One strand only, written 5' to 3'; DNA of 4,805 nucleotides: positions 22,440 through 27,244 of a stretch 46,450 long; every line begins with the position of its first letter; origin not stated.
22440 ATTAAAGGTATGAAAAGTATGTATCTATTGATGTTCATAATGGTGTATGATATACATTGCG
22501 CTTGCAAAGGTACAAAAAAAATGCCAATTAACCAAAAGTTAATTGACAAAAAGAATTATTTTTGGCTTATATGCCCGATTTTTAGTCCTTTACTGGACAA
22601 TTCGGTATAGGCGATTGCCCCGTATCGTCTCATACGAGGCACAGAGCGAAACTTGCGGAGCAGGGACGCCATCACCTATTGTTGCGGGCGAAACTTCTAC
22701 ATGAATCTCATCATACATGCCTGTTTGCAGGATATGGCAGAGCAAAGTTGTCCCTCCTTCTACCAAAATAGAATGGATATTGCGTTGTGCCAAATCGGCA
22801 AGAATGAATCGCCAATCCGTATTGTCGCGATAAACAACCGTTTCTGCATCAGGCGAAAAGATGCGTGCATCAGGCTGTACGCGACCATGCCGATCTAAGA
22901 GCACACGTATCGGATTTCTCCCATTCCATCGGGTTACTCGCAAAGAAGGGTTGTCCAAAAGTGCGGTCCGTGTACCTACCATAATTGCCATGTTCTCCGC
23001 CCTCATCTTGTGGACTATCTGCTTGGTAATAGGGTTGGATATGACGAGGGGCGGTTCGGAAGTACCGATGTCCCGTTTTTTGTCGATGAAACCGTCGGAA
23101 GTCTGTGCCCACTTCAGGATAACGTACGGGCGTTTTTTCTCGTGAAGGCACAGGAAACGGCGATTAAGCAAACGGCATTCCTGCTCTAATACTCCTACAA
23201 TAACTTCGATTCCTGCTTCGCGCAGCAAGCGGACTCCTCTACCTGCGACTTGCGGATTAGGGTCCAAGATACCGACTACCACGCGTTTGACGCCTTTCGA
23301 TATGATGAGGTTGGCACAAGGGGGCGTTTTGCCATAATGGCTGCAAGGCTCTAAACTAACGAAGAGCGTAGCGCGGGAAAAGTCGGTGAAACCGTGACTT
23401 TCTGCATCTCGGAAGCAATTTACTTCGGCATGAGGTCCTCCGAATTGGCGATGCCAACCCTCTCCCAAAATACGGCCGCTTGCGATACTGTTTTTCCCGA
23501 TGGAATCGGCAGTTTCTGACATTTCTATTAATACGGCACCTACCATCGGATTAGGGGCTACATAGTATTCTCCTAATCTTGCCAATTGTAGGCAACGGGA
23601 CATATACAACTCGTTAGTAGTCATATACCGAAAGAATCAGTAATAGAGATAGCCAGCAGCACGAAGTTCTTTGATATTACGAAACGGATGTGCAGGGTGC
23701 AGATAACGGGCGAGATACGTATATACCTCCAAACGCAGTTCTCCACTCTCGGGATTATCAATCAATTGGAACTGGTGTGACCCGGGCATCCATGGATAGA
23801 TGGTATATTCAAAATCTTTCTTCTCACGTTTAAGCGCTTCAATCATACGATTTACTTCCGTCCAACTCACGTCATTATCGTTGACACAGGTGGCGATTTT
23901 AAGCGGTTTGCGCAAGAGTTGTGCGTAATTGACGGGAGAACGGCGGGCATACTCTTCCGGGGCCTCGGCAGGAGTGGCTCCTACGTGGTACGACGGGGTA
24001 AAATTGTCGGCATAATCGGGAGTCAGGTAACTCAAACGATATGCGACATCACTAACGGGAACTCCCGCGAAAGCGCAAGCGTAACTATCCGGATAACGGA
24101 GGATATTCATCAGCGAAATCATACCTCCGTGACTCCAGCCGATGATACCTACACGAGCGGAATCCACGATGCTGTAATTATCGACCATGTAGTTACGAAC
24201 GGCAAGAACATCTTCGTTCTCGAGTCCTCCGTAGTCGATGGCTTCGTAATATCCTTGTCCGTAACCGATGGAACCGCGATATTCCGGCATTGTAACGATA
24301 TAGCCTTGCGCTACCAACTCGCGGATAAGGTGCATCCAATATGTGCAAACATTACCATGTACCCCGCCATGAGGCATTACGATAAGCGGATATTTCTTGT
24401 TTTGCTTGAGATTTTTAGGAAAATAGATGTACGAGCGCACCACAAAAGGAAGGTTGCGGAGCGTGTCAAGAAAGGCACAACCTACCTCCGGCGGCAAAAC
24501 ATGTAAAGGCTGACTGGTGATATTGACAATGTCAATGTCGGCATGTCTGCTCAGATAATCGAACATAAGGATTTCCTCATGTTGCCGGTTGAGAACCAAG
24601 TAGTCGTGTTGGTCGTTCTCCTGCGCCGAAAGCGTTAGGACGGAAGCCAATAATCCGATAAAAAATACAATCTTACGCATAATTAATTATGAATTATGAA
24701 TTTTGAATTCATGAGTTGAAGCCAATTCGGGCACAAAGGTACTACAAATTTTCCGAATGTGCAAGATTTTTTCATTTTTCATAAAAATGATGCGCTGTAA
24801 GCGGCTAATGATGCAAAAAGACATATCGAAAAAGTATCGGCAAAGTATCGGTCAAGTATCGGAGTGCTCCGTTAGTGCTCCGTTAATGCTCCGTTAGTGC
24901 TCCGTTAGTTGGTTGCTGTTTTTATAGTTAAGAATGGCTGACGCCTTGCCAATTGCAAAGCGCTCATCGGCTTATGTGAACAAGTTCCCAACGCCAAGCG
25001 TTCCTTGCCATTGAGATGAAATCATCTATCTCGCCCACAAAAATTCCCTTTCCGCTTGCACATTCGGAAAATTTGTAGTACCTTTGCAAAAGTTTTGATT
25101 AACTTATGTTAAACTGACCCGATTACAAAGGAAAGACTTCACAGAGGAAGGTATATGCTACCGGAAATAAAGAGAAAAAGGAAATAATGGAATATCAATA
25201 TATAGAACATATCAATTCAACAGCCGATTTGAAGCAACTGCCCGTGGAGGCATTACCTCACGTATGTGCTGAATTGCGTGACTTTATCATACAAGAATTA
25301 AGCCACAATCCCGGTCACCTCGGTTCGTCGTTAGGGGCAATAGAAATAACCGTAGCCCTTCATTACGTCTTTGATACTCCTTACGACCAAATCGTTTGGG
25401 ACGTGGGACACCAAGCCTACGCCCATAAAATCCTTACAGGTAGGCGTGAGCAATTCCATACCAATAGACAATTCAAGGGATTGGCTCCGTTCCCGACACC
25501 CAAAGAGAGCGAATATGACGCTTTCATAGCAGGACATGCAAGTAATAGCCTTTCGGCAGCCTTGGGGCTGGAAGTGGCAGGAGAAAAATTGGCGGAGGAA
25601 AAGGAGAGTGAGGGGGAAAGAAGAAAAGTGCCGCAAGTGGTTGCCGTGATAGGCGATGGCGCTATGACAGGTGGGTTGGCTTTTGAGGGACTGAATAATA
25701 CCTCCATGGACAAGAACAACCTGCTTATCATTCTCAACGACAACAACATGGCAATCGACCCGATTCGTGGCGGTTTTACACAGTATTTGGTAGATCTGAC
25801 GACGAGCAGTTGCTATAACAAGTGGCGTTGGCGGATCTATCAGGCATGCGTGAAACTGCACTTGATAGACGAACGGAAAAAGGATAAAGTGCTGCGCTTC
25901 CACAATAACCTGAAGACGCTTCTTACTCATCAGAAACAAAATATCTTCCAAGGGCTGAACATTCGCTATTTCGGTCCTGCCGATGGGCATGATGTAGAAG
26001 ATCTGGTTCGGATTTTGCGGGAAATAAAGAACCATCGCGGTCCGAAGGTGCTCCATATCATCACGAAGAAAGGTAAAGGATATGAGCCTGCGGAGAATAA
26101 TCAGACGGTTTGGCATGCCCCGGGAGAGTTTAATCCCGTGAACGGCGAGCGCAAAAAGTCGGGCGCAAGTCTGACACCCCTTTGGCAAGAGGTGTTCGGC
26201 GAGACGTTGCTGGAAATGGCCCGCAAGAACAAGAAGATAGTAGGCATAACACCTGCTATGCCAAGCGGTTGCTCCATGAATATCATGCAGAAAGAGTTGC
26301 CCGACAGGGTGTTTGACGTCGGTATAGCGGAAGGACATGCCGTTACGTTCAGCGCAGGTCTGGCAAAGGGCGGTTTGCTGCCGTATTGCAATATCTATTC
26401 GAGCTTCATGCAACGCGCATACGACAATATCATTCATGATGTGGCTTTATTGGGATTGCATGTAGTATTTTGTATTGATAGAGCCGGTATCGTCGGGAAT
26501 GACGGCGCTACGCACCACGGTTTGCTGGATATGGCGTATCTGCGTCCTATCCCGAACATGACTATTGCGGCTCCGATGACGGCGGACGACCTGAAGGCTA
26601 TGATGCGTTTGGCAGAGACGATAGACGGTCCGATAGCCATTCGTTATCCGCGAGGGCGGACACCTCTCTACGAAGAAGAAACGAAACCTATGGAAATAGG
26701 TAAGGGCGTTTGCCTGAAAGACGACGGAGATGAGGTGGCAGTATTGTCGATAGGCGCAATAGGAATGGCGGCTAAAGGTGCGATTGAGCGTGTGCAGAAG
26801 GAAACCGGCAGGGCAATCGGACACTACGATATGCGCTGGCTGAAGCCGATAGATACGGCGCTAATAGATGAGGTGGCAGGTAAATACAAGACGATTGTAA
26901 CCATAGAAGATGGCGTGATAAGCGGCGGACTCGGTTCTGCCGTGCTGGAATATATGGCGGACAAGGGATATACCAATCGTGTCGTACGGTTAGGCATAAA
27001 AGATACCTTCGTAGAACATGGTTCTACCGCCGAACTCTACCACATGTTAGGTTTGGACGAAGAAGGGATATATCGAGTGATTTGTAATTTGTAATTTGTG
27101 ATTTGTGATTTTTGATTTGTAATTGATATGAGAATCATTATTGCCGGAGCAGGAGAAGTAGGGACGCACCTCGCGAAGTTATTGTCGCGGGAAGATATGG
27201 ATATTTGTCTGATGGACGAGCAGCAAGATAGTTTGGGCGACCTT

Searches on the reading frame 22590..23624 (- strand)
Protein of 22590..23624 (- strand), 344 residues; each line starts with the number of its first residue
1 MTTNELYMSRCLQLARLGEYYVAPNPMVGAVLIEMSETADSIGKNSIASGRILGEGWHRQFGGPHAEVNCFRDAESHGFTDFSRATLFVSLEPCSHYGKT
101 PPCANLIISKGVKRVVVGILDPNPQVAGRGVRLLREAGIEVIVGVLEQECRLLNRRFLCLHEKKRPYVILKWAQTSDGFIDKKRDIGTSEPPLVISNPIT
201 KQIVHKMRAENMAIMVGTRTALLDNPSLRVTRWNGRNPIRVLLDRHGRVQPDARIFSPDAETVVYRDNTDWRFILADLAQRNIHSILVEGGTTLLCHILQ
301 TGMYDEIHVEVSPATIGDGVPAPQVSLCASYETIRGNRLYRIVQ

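Call 6: search_protein_families(library=pfam, proteins=[window:22590-23624:-])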
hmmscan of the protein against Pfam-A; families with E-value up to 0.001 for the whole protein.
window:22590-23624:- (344 aa): 4 families
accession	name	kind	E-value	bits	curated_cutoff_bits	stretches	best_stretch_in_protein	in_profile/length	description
PF01872.23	RibD_C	-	5.4e-32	111.7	24.1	1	166-321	1-171/197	RibD C-terminal domain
PF00383.29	dCMP_cyt_deam_1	-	7.5e-13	48.7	25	1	1-118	1-101/102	Cytidine and deoxycytidylate deaminase zinc-binding region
PF14437.12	MafB19-deam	-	1.5e-07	31.9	27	1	38-128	21-110/142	MafB19-like deaminase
PF18785.7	Inv-AAD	-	1.9e-05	25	26.5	1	49-143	9-116/129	Invertebrate-AID/APOBEC-deaminase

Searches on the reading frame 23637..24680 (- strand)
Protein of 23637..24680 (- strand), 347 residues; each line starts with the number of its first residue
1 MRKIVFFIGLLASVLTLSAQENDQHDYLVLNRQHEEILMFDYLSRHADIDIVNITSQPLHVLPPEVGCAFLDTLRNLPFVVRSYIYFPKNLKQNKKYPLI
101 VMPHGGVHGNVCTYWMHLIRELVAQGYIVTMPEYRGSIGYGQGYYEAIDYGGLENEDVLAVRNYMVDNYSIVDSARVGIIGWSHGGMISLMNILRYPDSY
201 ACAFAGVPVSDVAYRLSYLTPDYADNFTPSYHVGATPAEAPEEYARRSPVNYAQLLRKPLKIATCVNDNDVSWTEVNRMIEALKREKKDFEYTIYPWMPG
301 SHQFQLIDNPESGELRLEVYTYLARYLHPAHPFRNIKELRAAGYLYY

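Call 6: search_protein_families(library=pfam, proteins=[window:23637-24680:-])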
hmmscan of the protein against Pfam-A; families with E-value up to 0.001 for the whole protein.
window:23637-24680:- (347 aa): 9 families
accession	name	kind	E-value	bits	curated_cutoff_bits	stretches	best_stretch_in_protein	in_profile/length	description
PF00326.27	Peptidase_S9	-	2e-30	106.3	22.6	1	122-296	10-183/213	Prolyl oligopeptidase family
PF20434.5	BD-FAE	-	3e-08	33.9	26.8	1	85-192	3-106/215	BD-FAE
PF02129.25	Peptidase_S15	-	9.4e-07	29.2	23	1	84-214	8-134/262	X-Pro dipeptidyl-peptidase (S15 family)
PF12697.13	Abhydrolase_6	-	2.4e-06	28.8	26.3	1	101-260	2-148/217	Alpha/beta hydrolase family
PF00756.26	Esterase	-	2.4e-06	28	22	1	84-207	11-149/251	Putative esterase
PF01738.24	DLH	-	1.9e-05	24.8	21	1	83-296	3-182/217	Dienelactone hydrolase family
PF00561.26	Abhydrolase_1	-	0.00021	21.5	25.8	1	98-204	1-98/245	alpha/beta hydrolase fold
PF03403.19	PAF-AH_p_II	-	0.0004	19.5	20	0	89-135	92-136/372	Platelet-activating factor acetylhydrolase, isoform II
PF07859.19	Abhydrolase_3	-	0.00045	20.5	25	0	156-299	50-205/210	alpha/beta hydrolase fold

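Call 9: find_encoding_contigs(protein=window:23637-24680:-, flank=3000, max_places=10)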
Protein window:23637-24680:- (347 aa): 2 contigs read that carry it; 2 places shown.
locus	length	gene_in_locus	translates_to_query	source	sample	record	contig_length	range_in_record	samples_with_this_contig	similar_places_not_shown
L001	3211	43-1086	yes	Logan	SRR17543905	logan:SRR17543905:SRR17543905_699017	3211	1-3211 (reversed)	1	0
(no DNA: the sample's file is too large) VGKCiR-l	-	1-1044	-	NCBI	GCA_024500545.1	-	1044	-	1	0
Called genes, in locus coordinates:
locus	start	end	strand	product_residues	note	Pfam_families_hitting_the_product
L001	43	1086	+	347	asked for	PF00756:Esterase (weak), PF01738:DLH (faint), PF02129:Peptidase_S15 (weak), PF20434:BD-FAE (faint), PF12697:Abhydrolase_6 (weak), PF00326:Peptidase_S9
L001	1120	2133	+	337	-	PF00383:dCMP_cyt_deam_1, PF14437:MafB19-deam (weak), PF01872:RibD_C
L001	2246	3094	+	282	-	-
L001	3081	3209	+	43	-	?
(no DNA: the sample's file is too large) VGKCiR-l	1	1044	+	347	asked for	PF00756:Esterase (weak), PF01738:DLH (faint), PF02129:Peptidase_S15 (weak), PF20434:BD-FAE (faint), PF12697:Abhydrolase_6 (weak), PF00326:Peptidase_S9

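Call 22: find_homologous_proteins(query=window:23637-24680:-, max_evalue=1e-40)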
Query window:23637-24680:- (347 aa): 5948 proteins with E <= 1e-40 among 8000 candidates; the best 120 are listed.
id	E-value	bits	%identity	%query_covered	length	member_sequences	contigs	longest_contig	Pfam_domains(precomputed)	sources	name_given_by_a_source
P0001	8.0e-237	803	100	100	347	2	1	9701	PF02129.25,PF00756.27,PF00326.28,PF12697.14,PF01738.25,PF20434.6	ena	-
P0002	4.1e-188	643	79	99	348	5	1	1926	PF02129.25,PF03403.20,PF00326.28,PF12697.14,PF00561.27,PF20434.6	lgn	-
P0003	3.0e-178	611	74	99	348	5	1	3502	PF02129.25,PF00326.28,PF01738.25,PF20434.6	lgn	-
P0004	2.0e-174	598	75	95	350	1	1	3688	PF02129.25,PF00326.28,PF01738.25,PF20434.6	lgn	-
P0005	8.0e-146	504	64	97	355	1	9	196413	PF02129.25,PF00326.28,PF07859.20,PF12697.14,PF01738.25,PF00561.27,PF20434.6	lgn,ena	-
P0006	7.9e-138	478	60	100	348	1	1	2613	PF02129.25,PF00326.28,PF12697.14,PF01738.25,PF12146.16,PF20434.6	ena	-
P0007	1.7e-137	477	61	100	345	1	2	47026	PF02129.25,PF03403.20,PF00756.27,PF00326.28,PF07859.20,PF12697.14,PF01738.25,PF12146.16,PF20434.6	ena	-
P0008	2.5e-137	476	61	100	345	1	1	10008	PF02129.25,PF03403.20,PF00756.27,PF00326.28,PF07859.20,PF12697.14,PF01738.25,PF12146.16,PF20434.6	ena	-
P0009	4.5e-137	475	61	100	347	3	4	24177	PF00326.28,PF12697.14,PF12146.16,PF20434.6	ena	-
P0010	6.1e-137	475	61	100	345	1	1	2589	PF02129.25,PF03403.20,PF00756.27,PF00326.28,PF07859.20,PF12697.14,PF01738.25,PF12146.16,PF20434.6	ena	-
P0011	7.6e-137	475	60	99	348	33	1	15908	PF03403.20,PF00326.28,PF12697.14,PF12146.16,PF20434.6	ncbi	-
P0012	8.2e-136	471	60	100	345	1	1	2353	PF02129.25,PF03403.20,PF00756.27,PF00326.28,PF07859.20,PF12697.14,PF01738.25,PF12146.16,PF20434.6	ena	-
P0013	2.3e-135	470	61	94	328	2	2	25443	PF02129.25,PF00326.28,PF07859.20,PF12697.14,PF01738.25,PF20434.6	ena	-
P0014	2.7e-135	469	60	99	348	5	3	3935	PF03403.20,PF00326.28,PF12697.14,PF12146.16,PF20434.6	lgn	-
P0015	1.2e-134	467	59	100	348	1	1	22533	PF02129.25,PF00326.28,PF12697.14,PF01738.25,PF12146.16,PF20434.6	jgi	-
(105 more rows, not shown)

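Call 24: find_encoding_contigs(protein=P0001, flank=6000, max_places=6)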
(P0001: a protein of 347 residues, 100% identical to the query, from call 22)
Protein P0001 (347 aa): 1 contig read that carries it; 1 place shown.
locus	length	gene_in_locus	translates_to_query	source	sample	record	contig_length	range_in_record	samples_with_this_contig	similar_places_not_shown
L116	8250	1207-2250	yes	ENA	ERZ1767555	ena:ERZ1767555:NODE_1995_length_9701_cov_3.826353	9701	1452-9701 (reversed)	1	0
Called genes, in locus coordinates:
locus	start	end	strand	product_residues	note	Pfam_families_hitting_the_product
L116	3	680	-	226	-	?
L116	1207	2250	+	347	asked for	PF00756:Esterase (weak), PF01738:DLH (faint), PF02129:Peptidase_S15 (weak), PF20434:BD-FAE (faint), PF12697:Abhydrolase_6 (weak), PF00326:Peptidase_S9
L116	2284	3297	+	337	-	PF00383:dCMP_cyt_deam_1, PF14437:MafB19-deam (weak), PF01872:RibD_C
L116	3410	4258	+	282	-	-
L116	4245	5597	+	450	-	PF13145:Rotamase_2 (weak), PF13616:Rotamase_3, PF00639:Rotamase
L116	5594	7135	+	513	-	PF03968:LptD_N (faint), PF13100:OstA_2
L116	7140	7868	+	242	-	PF13568:OMP_b-brl_2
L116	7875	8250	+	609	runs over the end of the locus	?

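Call 25: find_encoding_contigs(protein=P0004, flank=4000, max_places=4)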
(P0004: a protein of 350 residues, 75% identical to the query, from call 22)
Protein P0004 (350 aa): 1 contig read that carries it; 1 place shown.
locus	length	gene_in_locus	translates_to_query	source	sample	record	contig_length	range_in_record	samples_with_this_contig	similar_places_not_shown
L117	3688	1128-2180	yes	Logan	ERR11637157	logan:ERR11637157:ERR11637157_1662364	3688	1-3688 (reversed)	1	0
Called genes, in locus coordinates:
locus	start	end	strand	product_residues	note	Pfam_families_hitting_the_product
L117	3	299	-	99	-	?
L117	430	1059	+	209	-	PF01596:Methyltransf_3, PF13578:Methyltransf_24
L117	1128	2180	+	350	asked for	PF01738:DLH (faint), PF02129:Peptidase_S15 (weak), PF20434:BD-FAE (faint), PF00326:Peptidase_S9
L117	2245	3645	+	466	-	PF16371:MetallophosN, PF00149:Metallophos (weak), PF16370:MetallophosC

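Call 26: find_encoding_contigs(protein=P0003, flank=4000, max_places=4)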
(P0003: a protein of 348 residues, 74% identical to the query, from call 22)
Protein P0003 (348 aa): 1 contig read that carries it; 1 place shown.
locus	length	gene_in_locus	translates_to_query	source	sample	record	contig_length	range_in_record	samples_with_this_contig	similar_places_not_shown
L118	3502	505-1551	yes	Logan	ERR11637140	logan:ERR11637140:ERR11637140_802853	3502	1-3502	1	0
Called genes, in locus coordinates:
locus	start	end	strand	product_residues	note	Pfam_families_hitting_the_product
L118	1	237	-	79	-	?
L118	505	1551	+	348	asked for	PF01738:DLH (faint), PF02129:Peptidase_S15 (faint), PF20434:BD-FAE (weak), PF00326:Peptidase_S9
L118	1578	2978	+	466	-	PF16371:MetallophosN, PF00149:Metallophos (weak), PF16370:MetallophosC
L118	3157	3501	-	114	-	?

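Call 85: search_protein_families(library=ncbifam, proteins=[window:23637-24680:-], max_evalue=0.00001)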
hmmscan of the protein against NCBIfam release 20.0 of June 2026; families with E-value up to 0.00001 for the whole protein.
window:23637-24680:- (347 aa): 3 families
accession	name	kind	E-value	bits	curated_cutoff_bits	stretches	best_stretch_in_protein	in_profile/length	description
NF053518.1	DipepPtdsDpp5Prph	equivalog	4.4e-15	55.2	900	1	83-187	411-518/655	dipeptidyl-peptidase Dpp5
NF050058.1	e_dPHAscl_type1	hypoth_equivalog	6e-10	39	150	1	82-212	9-143/276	extracellular catalytic domain type 1 short-chain-length polyhydroxyalkanoate depolymerase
NF033523.0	lasso_peptidase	equivalog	8.7e-06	24.8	400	0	166-296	485-610/638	Atxe2 family lasso peptide isopeptidase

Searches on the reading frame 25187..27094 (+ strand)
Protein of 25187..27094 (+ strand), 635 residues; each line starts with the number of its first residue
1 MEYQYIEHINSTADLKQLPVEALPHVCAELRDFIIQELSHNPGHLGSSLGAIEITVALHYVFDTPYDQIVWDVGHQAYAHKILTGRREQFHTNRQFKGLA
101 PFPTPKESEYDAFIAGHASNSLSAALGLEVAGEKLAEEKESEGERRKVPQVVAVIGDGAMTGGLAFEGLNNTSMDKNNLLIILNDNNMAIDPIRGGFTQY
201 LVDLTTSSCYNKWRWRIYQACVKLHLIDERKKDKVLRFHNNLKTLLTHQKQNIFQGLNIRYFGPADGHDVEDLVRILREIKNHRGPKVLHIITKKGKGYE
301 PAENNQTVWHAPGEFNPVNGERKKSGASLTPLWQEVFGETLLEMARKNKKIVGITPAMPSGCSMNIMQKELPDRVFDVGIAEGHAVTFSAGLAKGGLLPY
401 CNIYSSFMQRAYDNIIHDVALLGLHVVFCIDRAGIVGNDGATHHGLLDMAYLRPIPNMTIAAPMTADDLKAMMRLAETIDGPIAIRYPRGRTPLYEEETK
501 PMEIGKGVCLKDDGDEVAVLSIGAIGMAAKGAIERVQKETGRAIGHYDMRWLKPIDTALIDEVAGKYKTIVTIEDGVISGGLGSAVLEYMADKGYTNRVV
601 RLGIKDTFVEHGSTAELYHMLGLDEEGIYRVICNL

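Call 6: search_protein_families(library=pfam, proteins=[window:25187-27094:+])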
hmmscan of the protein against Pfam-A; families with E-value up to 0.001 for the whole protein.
window:25187-27094:+ (635 aa): 5 families
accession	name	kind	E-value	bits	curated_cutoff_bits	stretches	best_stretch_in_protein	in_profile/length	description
PF13292.11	DXP_synthase_N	-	2e-100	336.1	21.2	1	7-293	2-274/274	1-deoxy-D-xylulose-5-phosphate synthase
PF02779.29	Transket_pyr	-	1.9e-40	138.8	27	1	333-492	5-172/174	Transketolase, pyrimidine binding domain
PF02780.25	Transketolase_C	-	2.4e-23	82.8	25.9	1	507-628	3-124/124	Transketolase, C-terminal domain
PF00456.26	Transketolase_N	-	2.5e-06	27.2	22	1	41-220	21-213/334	Transketolase, thiamine diphosphate binding domain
PF17147.9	PFOR_II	-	1.7e-05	25.5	27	1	516-604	2-94/102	Pyruvate:ferredoxin oxidoreductase core domain II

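Call 17: find_encoding_contigs(protein=window:25187-27094:+, flank=4000, max_places=10)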
Protein window:25187-27094:+ (635 aa): 1 contig read that carries it; 1 place shown.
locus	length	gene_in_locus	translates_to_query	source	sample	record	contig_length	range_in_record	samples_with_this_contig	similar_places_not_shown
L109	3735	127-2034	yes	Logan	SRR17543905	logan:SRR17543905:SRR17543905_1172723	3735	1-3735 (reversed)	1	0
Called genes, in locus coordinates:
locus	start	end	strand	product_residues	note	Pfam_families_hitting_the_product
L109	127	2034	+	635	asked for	PF13292:DXP_synthase_N, PF00456:Transketolase_N (faint), PF17147:PFOR_II (faint), PF02779:Transket_pyr, PF02780:Transketolase_C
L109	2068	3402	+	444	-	PF02254:TrkA_N, PF02080:TrkA_C, PF02254:TrkA_N, PF02080:TrkA_C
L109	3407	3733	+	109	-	?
